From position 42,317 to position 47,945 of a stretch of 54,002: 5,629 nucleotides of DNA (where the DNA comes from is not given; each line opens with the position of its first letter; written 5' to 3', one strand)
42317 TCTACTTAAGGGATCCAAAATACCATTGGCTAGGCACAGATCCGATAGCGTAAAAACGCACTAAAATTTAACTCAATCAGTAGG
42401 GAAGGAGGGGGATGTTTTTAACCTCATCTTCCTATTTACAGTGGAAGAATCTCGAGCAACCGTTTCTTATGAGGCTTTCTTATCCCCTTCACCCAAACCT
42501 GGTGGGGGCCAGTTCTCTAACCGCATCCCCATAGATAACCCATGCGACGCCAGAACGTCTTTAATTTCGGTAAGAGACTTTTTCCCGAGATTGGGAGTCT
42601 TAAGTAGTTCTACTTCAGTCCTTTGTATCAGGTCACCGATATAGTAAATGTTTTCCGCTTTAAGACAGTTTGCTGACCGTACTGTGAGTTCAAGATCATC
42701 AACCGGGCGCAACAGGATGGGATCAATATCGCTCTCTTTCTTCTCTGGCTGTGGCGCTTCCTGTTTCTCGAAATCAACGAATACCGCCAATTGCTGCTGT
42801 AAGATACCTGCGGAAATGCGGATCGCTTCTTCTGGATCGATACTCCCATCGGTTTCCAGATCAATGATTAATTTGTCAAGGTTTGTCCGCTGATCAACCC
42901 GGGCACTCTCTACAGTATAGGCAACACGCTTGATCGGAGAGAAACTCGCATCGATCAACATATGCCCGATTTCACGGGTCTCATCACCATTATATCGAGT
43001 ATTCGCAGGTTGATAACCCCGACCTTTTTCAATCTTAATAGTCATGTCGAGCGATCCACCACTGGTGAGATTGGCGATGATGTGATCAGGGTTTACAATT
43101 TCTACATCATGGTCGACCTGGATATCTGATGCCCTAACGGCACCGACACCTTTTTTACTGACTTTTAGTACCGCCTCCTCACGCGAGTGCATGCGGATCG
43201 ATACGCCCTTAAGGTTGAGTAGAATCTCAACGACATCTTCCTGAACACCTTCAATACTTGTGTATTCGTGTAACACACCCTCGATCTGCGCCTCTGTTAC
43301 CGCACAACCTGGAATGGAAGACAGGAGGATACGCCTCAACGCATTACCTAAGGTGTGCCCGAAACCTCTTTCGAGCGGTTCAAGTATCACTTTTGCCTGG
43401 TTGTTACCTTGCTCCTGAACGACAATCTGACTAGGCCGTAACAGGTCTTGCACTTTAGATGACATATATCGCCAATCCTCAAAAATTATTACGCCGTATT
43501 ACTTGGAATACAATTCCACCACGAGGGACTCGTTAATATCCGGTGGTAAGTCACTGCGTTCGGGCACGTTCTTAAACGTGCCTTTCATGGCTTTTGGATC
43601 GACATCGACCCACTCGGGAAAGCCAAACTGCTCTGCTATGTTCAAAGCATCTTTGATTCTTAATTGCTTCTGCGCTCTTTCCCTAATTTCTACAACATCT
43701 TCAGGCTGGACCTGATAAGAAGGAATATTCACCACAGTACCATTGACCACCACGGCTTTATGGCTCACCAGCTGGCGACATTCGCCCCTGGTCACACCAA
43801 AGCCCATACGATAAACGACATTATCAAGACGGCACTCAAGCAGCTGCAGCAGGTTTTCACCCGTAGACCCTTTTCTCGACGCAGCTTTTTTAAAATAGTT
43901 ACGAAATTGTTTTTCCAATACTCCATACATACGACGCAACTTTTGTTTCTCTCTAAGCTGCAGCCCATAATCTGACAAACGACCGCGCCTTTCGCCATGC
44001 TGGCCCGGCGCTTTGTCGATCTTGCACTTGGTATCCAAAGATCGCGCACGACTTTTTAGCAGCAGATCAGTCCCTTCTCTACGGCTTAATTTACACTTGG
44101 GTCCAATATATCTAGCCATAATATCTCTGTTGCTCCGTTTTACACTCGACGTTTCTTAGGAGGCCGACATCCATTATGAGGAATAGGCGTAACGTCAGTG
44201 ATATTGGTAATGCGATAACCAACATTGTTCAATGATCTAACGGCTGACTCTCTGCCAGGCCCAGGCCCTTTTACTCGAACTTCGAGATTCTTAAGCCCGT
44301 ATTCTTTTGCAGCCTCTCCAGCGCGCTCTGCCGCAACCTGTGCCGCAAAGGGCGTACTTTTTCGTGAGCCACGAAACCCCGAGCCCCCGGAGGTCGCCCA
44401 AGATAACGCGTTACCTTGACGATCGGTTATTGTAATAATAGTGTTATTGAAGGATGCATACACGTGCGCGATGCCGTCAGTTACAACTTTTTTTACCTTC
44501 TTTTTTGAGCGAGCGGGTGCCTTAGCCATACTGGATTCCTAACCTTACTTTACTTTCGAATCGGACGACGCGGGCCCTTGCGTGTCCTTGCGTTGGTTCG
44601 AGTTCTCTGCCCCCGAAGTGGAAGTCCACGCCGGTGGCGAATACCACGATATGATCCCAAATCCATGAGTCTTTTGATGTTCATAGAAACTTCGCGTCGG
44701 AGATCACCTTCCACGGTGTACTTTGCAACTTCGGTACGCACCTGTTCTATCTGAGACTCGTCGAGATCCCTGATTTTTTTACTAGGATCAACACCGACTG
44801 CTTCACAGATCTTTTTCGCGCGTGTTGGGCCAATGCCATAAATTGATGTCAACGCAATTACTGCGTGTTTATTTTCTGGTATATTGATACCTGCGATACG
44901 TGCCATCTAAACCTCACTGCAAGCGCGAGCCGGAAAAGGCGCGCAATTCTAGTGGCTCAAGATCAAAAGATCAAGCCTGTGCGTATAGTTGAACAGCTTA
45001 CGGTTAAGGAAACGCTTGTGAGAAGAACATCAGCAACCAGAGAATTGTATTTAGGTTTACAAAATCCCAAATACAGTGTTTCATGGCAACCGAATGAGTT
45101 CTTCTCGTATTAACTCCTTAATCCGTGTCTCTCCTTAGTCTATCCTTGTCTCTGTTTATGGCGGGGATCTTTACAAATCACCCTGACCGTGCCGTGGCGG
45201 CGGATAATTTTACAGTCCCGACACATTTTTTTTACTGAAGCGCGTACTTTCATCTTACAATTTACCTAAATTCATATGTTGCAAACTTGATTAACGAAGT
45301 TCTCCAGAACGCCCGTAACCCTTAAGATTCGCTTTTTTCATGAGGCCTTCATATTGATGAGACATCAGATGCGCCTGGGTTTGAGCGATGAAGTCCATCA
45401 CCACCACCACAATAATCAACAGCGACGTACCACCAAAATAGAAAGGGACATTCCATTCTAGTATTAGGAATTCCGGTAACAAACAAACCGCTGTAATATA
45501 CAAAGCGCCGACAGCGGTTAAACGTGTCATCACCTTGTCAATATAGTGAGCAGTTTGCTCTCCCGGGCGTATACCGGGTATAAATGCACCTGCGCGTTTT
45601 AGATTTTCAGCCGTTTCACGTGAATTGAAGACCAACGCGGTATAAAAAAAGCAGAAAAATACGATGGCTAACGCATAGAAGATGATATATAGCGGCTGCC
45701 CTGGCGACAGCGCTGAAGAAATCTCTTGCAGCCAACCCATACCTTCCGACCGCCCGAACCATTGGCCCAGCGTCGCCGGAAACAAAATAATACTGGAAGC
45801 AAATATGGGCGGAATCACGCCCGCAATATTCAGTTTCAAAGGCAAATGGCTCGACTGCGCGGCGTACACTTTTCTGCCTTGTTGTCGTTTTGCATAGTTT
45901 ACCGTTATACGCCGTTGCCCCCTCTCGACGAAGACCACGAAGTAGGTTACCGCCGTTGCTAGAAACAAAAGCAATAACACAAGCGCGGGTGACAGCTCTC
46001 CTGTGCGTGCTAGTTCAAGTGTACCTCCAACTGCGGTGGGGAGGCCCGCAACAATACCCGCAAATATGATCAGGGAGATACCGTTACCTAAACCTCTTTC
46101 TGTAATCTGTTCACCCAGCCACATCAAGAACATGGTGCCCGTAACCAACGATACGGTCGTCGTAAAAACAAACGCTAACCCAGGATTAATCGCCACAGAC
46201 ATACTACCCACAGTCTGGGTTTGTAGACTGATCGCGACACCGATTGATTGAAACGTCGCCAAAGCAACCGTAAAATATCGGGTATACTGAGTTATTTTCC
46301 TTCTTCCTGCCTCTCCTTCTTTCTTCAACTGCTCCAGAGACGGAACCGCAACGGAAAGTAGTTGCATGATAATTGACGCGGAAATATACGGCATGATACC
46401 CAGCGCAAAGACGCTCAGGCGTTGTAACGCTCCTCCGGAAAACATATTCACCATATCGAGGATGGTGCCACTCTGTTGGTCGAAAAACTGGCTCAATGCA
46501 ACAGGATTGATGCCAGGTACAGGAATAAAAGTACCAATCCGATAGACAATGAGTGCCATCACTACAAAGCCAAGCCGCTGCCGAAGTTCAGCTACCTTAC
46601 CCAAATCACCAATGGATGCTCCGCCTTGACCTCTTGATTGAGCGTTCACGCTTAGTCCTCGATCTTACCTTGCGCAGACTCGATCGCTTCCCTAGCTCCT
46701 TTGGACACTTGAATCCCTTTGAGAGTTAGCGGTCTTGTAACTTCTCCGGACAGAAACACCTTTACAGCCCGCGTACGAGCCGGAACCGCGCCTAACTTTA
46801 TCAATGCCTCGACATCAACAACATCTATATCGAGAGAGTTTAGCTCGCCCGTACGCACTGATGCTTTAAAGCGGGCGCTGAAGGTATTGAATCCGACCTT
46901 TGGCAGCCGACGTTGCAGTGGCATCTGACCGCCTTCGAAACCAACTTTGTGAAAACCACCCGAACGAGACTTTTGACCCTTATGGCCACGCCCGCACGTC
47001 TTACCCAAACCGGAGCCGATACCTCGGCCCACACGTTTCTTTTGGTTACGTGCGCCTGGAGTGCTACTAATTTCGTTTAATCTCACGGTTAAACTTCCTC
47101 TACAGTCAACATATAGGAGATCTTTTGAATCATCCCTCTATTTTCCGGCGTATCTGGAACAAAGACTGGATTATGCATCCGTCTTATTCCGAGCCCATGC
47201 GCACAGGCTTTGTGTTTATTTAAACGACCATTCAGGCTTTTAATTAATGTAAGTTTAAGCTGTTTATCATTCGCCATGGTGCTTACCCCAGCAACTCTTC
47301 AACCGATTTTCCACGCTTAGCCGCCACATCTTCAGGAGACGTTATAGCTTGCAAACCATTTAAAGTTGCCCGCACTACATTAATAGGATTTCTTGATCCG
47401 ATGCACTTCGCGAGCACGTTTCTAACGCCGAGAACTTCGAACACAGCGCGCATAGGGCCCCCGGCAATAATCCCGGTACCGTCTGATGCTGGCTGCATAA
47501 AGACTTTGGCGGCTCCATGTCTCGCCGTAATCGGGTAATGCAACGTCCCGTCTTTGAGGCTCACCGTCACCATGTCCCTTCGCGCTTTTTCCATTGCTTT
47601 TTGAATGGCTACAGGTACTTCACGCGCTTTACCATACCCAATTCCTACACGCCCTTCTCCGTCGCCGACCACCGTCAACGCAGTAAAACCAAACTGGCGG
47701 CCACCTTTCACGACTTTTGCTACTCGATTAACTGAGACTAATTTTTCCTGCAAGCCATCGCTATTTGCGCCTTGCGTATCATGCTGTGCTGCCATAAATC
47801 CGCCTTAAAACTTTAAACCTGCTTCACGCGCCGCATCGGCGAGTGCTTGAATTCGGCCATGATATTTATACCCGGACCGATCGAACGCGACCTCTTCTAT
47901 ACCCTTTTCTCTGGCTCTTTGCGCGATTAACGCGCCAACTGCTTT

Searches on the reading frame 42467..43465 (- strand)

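Call 55: search_protein_families(library=pfam, proteins=[window:42467-43465:-], max_evalue=0.00001)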
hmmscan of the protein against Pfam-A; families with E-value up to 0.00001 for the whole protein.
window:42467-43465:- (332 aa): 3 families
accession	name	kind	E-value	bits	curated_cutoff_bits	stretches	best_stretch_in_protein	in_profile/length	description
PF01000.31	RNA_pol_A_bac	-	3.2e-35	121.4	33.9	1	60-176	2-119/119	RNA polymerase Rpb3/RpoA insert domain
PF01193.29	RNA_pol_L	-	2.1e-26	91.9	24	1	29-226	1-74/74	RNA polymerase Rpb3/Rpb11 dimerisation domain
PF03118.21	RNA_pol_A_CTD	-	2.8e-24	85.1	23.8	1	242-306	2-66/67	Bacterial RNA polymerase, alpha chain C terminal domain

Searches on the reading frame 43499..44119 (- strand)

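Call 55: search_protein_families(library=pfam, proteins=[window:43499-44119:-], max_evalue=0.00001)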
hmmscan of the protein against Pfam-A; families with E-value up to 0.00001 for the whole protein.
window:43499-44119:- (206 aa): 2 families
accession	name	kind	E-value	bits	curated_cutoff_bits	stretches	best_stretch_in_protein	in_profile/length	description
PF00163.24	Ribosomal_S4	-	5.5e-33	114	23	1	3-95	1-95/95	Ribosomal protein S4/S9 N-terminal domain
PF01479.30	S4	-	1.3e-19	70.1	22.8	1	97-143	2-48/48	S4 domain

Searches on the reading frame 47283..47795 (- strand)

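Call 55: search_protein_families(library=pfam, proteins=[window:47283-47795:-], max_evalue=0.00001)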
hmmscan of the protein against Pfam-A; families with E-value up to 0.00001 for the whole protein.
window:47283-47795:- (170 aa): 2 families
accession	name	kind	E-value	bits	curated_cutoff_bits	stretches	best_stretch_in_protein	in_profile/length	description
PF03719.21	Ribosomal_S5_C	-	5.6e-30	103.1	21.5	1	92-161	2-71/71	Ribosomal protein S5, C-terminal domain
PF00333.26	Ribosomal_S5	-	2.1e-27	95.4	27.1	1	15-78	1-64/65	Ribosomal protein S5, N-terminal domain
